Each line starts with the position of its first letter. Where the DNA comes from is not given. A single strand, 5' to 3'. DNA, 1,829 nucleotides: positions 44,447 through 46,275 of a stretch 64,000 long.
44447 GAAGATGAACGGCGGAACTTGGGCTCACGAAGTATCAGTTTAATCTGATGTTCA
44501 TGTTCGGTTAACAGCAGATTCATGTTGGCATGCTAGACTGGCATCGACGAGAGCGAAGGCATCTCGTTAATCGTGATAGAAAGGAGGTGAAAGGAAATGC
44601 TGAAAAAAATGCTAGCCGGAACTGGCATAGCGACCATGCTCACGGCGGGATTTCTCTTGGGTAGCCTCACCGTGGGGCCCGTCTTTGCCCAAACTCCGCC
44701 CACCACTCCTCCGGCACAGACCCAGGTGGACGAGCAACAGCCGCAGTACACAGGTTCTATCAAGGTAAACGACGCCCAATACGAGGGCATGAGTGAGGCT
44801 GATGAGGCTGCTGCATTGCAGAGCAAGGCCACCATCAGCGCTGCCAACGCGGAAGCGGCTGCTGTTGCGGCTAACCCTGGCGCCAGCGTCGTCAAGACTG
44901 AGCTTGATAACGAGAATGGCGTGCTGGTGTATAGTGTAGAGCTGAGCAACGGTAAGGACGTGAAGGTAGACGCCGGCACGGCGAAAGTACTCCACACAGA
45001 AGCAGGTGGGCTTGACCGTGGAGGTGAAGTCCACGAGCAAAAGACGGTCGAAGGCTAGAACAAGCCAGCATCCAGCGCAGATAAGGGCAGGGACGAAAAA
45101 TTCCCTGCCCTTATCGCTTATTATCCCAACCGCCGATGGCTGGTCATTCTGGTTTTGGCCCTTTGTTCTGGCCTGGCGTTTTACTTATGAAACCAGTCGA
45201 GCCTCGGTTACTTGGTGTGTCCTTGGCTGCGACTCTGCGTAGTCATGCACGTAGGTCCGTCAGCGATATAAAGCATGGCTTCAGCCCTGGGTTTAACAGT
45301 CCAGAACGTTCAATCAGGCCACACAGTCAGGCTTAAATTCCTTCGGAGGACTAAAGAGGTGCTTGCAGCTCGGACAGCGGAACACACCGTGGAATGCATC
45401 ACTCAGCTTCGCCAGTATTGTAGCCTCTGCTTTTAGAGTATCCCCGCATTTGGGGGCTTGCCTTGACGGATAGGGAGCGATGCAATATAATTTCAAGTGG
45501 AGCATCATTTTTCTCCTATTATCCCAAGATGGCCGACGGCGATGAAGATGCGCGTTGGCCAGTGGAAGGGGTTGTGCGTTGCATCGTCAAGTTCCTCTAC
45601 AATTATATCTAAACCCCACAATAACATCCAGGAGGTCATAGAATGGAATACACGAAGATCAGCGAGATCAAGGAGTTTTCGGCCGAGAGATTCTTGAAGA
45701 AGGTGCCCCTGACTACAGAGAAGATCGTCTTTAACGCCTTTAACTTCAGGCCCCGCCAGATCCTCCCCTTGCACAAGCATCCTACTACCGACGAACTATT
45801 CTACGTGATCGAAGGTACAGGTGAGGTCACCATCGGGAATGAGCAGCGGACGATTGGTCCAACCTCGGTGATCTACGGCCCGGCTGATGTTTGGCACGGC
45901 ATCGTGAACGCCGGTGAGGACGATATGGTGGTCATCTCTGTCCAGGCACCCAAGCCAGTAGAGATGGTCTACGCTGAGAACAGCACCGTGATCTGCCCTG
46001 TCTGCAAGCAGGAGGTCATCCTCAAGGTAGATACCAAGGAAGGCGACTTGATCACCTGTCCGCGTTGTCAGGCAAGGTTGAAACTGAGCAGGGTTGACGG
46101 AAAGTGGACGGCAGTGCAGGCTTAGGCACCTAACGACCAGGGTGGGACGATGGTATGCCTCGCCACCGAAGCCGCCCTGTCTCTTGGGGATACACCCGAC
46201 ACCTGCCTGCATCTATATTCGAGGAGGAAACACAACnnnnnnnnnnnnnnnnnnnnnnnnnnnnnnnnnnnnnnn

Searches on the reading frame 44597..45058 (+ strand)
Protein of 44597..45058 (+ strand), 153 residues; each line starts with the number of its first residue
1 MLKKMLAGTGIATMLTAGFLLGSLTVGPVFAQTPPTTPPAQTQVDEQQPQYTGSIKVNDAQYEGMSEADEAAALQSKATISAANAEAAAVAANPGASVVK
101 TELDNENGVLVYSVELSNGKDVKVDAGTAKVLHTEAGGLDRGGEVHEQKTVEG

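Call 3: search_protein_families(library=pfam, proteins=[window:44597-45058:+], max_evalue=0.01)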
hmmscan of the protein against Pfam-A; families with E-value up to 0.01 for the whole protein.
window:44597-45058:+ (153 aa): 1 family
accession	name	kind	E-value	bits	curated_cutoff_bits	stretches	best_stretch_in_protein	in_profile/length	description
PF03413.25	PepSY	-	4e-11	43.5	24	1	80-132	2-57/60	Peptidase propeptide and YPEB domain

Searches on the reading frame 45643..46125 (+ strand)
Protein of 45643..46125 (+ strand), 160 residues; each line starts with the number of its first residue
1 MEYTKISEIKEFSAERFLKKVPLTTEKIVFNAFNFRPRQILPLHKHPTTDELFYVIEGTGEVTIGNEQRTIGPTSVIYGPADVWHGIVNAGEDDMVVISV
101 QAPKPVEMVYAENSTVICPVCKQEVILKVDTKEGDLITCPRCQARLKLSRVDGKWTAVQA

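Call 3: search_protein_families(library=pfam, proteins=[window:45643-46125:+], max_evalue=0.01)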
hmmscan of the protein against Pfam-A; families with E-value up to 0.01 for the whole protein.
window:45643-46125:+ (160 aa): 9 families
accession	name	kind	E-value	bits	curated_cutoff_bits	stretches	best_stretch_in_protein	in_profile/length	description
PF07883.17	Cupin_2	-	1.6e-17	63.4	27.2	1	34-100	4-69/70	Cupin domain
PF00190.28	Cupin_1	-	3.5e-10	40.1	22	1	19-110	23-123/151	Cupin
PF21344.3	Zn_ribbon_LysW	-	1.3e-05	25.2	27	1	117-146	2-31/46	Alpha-aminoadipate carrier protein LysW-like, globular domain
PF01050.24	MannoseP_isomer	-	3.1e-05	24.6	23.6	1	32-103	32-103/116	Mannose-6-phosphate isomerase C-terminal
PF02311.25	AraC_binding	-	0.00012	22.2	21.1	1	41-94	16-68/135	AraC-like ligand binding domain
PF08271.17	Zn_Ribbon_TF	-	0.0017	18.3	29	1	117-142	2-25/43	TFIIB zinc-binding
PF05899.18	Cupin_3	-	0.0018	18.4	23.5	0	47-83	23-60/74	EutQ-like cupin domain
PF25164.1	CoiA_N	-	0.0019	18.1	26.3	1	113-129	15-31/50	Competence protein CoiA, N-terminal domain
PF13453.11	Zn_ribbon_TFIIB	-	0.0095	15.8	22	0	138-153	1-16/41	Transcription factor zinc-finger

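Call 4: search_protein_families(library=ncbifam, proteins=[window:45643-46125:+], max_evalue=0.01)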
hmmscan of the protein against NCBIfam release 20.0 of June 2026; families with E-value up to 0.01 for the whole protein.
window:45643-46125:+ (160 aa): 10 families
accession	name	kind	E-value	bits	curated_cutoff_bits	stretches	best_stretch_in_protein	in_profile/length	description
NF041070.1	carrier_LysW_Arch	domain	2.4e-05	24.3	75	1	117-152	4-39/57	alpha-aminoadipate/glutamate carrier protein LysW/ArgW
TIGR01479.1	GMP_PMI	equivalog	4.3e-05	22.5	372.95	1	34-102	381-449/467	mannose-1-phosphate guanylyltransferase/mannose-6-phosphate isomerase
TIGR02272.1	gentisate_1_2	equivalog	0.00016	20.7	442.1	1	38-99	92-319/336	gentisate 1,2-dioxygenase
TIGR03404.1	bicupin_oxalic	subfamily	0.00047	19.3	254.2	1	28-101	245-323/367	bicupin, oxalate decarboxylase family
TIGR04366.1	cupin_WbuC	subfamily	0.0012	18.7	42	1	36-71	42-77/132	WbuC family cupin fold metalloprotein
NF049940.1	MandnitrLy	equivalog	0.0018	18.1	140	1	26-102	33-109/130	(R)-mandelonitrile lyase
NF012004.0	PRK15460.1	equivalog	0.0025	16.6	859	1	36-102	393-459/478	mannose-1-phosphate guanyltransferase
NF038101.1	Trm112_arch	equivalog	0.0026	17.9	77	0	116-135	9-28/59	methytransferase partner Trm112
NF041259.1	mono_DmmA_fam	domain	0.0029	17.9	60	1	108-148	44-82/101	dimethylamine monooxygenase subunit DmmA family protein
TIGR03214.2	ura-cupin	equivalog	0.0073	15.8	200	1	44-101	64-122/249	(S)-ureidoglycine aminohydrolase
